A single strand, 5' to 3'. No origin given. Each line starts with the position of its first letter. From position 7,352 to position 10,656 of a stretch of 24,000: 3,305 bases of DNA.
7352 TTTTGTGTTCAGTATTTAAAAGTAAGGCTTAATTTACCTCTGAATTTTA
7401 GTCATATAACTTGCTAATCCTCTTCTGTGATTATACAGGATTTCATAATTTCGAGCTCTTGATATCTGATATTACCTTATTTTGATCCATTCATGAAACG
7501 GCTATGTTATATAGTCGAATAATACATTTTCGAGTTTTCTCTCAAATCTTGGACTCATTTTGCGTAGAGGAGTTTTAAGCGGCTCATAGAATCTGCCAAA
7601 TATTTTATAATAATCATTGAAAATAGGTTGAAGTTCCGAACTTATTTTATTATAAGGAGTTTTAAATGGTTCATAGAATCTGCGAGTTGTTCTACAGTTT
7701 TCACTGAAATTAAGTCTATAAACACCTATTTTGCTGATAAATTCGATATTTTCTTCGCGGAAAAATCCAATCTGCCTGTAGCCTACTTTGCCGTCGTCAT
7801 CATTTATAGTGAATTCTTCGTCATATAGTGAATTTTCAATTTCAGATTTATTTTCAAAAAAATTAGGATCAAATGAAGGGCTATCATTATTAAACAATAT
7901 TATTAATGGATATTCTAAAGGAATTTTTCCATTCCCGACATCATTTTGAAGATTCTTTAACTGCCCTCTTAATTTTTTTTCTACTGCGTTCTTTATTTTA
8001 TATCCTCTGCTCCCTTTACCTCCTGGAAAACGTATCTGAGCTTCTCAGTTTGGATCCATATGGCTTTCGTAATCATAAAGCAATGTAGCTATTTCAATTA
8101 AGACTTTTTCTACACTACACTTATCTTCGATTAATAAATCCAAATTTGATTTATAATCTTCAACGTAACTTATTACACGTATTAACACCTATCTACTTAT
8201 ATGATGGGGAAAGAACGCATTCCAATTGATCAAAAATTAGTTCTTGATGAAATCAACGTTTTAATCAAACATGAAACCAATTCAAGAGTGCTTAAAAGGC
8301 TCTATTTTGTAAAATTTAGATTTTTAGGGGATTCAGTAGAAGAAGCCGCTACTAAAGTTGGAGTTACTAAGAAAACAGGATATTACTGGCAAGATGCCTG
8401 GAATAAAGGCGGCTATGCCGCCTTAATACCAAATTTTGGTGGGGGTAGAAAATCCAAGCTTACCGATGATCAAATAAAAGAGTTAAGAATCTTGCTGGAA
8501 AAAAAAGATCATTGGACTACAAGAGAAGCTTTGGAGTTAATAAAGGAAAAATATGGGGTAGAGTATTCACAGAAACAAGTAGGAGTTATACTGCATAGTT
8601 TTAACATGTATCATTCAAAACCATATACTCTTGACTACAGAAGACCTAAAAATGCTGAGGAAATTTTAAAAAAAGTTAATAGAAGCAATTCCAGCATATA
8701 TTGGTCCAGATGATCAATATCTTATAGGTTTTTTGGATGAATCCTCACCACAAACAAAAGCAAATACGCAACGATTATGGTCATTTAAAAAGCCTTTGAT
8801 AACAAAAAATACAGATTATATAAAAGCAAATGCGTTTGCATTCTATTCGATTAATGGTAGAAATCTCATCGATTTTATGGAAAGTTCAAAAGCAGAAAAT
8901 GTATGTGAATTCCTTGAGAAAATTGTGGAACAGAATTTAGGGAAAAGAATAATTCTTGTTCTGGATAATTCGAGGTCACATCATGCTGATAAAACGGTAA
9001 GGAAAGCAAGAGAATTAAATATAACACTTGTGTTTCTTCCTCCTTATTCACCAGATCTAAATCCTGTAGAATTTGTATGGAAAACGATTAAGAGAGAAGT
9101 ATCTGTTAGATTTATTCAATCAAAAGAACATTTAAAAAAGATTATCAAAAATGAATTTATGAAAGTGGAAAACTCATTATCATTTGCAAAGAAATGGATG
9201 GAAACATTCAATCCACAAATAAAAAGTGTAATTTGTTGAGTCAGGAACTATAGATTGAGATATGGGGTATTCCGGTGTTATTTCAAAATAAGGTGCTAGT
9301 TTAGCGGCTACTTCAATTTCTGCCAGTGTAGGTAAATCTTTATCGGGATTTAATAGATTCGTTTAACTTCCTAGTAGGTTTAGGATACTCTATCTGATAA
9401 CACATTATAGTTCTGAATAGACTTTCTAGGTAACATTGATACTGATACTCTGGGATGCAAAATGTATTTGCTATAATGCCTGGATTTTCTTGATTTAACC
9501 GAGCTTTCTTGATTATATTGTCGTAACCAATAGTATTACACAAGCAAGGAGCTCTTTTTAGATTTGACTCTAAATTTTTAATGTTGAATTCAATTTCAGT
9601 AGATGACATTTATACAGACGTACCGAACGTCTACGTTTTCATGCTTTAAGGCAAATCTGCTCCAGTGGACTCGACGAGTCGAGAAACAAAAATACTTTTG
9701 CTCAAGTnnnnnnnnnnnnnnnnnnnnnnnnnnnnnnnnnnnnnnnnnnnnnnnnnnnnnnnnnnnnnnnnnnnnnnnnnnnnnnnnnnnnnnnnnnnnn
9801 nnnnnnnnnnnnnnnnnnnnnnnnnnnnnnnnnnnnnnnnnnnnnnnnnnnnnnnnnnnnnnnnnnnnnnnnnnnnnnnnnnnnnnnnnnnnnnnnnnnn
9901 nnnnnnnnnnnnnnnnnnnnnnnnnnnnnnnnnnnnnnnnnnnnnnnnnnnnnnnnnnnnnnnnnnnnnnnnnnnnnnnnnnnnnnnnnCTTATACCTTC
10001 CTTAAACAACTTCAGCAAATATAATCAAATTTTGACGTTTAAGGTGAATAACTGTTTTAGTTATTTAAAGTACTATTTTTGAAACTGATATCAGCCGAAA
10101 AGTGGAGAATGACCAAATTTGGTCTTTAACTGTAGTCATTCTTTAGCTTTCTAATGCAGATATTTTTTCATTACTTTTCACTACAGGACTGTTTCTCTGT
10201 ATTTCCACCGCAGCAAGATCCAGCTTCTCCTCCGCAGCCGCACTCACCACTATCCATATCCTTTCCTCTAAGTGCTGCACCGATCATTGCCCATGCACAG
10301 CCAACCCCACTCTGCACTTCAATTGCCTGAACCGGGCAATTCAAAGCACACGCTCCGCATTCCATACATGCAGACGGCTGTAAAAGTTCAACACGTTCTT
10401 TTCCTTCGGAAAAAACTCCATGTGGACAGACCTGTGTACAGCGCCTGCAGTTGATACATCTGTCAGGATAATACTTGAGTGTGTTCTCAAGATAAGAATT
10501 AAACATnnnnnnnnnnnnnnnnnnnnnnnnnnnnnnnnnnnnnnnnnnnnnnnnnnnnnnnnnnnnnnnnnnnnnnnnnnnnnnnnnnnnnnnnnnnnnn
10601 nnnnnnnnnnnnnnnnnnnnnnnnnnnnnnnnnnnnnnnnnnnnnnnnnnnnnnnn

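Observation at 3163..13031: Nitrogenase-like D/K genes and the only H gene are split into two loci that bracket the hgcAB operon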

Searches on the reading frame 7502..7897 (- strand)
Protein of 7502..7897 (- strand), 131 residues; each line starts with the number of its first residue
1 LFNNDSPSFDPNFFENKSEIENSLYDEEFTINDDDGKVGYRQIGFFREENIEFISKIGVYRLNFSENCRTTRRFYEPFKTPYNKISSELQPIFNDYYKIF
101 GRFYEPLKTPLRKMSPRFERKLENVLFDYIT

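Call 9: search_protein_families(library=pfam, proteins=[window:7502-7897:-], max_evalue=0.001)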
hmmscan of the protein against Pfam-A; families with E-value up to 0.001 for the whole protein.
window:7502-7897:- (131 aa): 0 families

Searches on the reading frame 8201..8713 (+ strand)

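Call 10: search_protein_families(library=pfam, proteins=[window:8201-8713:+], max_evalue=0.001)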
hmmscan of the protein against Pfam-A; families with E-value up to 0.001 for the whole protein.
window:8201-8713:+ (170 aa): 5 families
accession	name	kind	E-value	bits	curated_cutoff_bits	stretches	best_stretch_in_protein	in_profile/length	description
PF13565.12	HTH_32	-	2.8e-15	57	33.7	1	59-131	1-73/73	Homeodomain-like domain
PF13384.12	HTH_23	-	5.1e-08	32.9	24.6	1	29-75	3-49/50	Homeodomain-like domain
PF13518.12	HTH_28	-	1.2e-07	32.1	25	1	43-80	12-49/52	Helix-turn-helix domain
PF13592.12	HTH_33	-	1.6e-06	28.1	25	1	104-133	4-33/60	Winged helix-turn helix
PF13551.12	HTH_29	-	6.6e-06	26.6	28.1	1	43-92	11-63/64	Winged helix-turn helix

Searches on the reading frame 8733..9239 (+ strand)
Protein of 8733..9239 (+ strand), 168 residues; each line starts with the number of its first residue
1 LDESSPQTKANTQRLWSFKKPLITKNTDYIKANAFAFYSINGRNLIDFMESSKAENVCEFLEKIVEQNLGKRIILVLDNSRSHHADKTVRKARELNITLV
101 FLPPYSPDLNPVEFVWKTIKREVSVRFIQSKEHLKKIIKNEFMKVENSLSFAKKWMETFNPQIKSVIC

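Call 10: search_protein_families(library=pfam, proteins=[window:8733-9239:+], max_evalue=0.001)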
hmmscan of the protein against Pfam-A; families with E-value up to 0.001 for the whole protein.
window:8733-9239:+ (168 aa): 2 families
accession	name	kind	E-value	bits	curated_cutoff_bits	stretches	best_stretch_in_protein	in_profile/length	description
PF13358.12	DDE_3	-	9.7e-25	87.6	28.6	1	1-135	5-146/146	DDE superfamily endonuclease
PF03184.25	DDE_1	-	3.8e-09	36.8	22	1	62-153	67-159/177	DDE superfamily endonuclease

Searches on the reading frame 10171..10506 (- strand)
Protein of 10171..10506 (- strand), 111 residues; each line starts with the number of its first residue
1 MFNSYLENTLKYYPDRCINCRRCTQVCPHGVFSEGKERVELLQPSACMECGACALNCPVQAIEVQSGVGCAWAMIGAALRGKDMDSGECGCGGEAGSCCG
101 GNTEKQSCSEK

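Call 8: search_protein_families(library=ncbifam, proteins=[window:10171-10506:-], max_evalue=0.001)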
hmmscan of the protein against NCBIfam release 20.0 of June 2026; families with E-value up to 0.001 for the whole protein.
window:10171-10506:- (111 aa): 46 families (the best 25 are shown)
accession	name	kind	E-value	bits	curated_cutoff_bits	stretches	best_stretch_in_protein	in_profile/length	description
NF040864.1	HgcB_ferredoxin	equivalog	7.6e-35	118.6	99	1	4-99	1-93/93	mercury methylation ferredoxin HgcB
NF043039.1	HgcAB_like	equivalog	3.5e-13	49.9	285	1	9-62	294-349/350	HgcAB-like fusion protein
NF058577.1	FdxA_fam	equivalog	1e-11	44.8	65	1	15-61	7-52/52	4Fe-4S ferredoxin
NF038196.1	ferrodoxin_EFR1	subfamily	8.7e-10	39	75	1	13-65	182-232/242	EFR1 family ferrodoxin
TIGR02179.1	PorD_KorD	subfamily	8.9e-10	38.6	60.05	1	14-65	24-75/78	2-oxoacid:acceptor oxidoreductase, delta subunit, pyruvate/2-ketoisovalerate family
NF045490.1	FdxA_Protbact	equivalog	1.7e-09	37.9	135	1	15-66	7-59/104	ferredoxin FdxA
NF040684.1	PorD_Arch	equivalog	3.8e-09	36.5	120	1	12-65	29-82/85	pyruvate synthase subunit PorD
NF045874.1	Vhu_polyferre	exception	7.7e-09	34.8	600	1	14-71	195-252/381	F420-non-reducing hydrogenase associated-polyferredoxin VhuB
NF040770.1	hetero_SS_HdrA2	exception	2.1e-08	32.8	1100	1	14-66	576-627/777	CoB-CoM heterodisulfide reductase HdrA2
TIGR02494.1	PFLE_PFLC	subfamily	5.5e-08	32.4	174.35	1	7-66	40-101/293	glycyl-radical enzyme activating protein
TIGR03287.1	methan_mark_16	hypoth_equivalog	1.3e-07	30.4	363.95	1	10-68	297-353/391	methanogenesis marker 16 metalloprotein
NF048010.1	SfplDhtActHpsHDes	equivalog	2e-07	30.1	430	1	7-64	47-107/298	(2S)-3-sulfopropanediol dehydratase activating enzyme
NF006221.0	PRK08348.1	subfamily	2.9e-07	30.2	124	1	9-65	38-95/136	NADH-plastoquinone oxidoreductase subunit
NF041891.1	hdrA_Methbact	equivalog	3e-07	29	1300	1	14-84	571-641/762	ferredoxin:CoB-CoM heterodisulfide reductase subunit HdrA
TIGR02700.1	flavo_MJ0208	hypoth_equivalog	3.2e-07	29.9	251.35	1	15-63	148-195/234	dihydromethanopterin reductase (acceptor)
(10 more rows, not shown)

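Call 9: search_protein_families(library=pfam, proteins=[window:10171-10506:-], max_evalue=0.001)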
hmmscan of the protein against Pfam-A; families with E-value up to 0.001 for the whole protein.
window:10171-10506:- (111 aa): 12 families
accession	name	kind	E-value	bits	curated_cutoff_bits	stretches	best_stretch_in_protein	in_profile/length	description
PF00037.32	Fer4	-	1.1e-13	50.8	21.1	2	12-32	3-23/24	4Fe-4S binding domain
PF12837.12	Fer4_6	-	3e-10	40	25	1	14-32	6-24/24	4Fe-4S binding domain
PF13187.11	Fer4_9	-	9e-10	38.9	27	1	16-62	1-52/52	4Fe-4S dicluster domain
PF12838.12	Fer4_7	-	5.7e-09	36.7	27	1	9-31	30-52/52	4Fe-4S dicluster domain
PF13237.11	Fer4_10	-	1.2e-08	35.1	25.5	1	12-58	4-53/53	4Fe-4S dicluster domain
PF12797.12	Fer4_2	-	7.7e-08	32.2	24.5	1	12-28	5-21/22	4Fe-4S binding domain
PF13484.11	Fer4_16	-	1.7e-07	32.4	30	1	16-37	1-22/66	4Fe-4S double cluster binding domain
PF14697.11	Fer4_21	-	5.5e-07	30.1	35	1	15-63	6-58/59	4Fe-4S dicluster domain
PF13183.11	Fer4_8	-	9.3e-06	26.5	27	1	8-31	45-68/68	4Fe-4S dicluster domain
PF12800.12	Fer4_4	-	7.9e-05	23.1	24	0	14-28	1-15/17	4Fe-4S binding domain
PF13534.11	Fer4_17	-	0.00021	22.2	22.2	0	14-31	43-60/61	4Fe-4S dicluster domain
PF12798.12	Fer4_3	-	0.00044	21.3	27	0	17-30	1-14/15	4Fe-4S binding domain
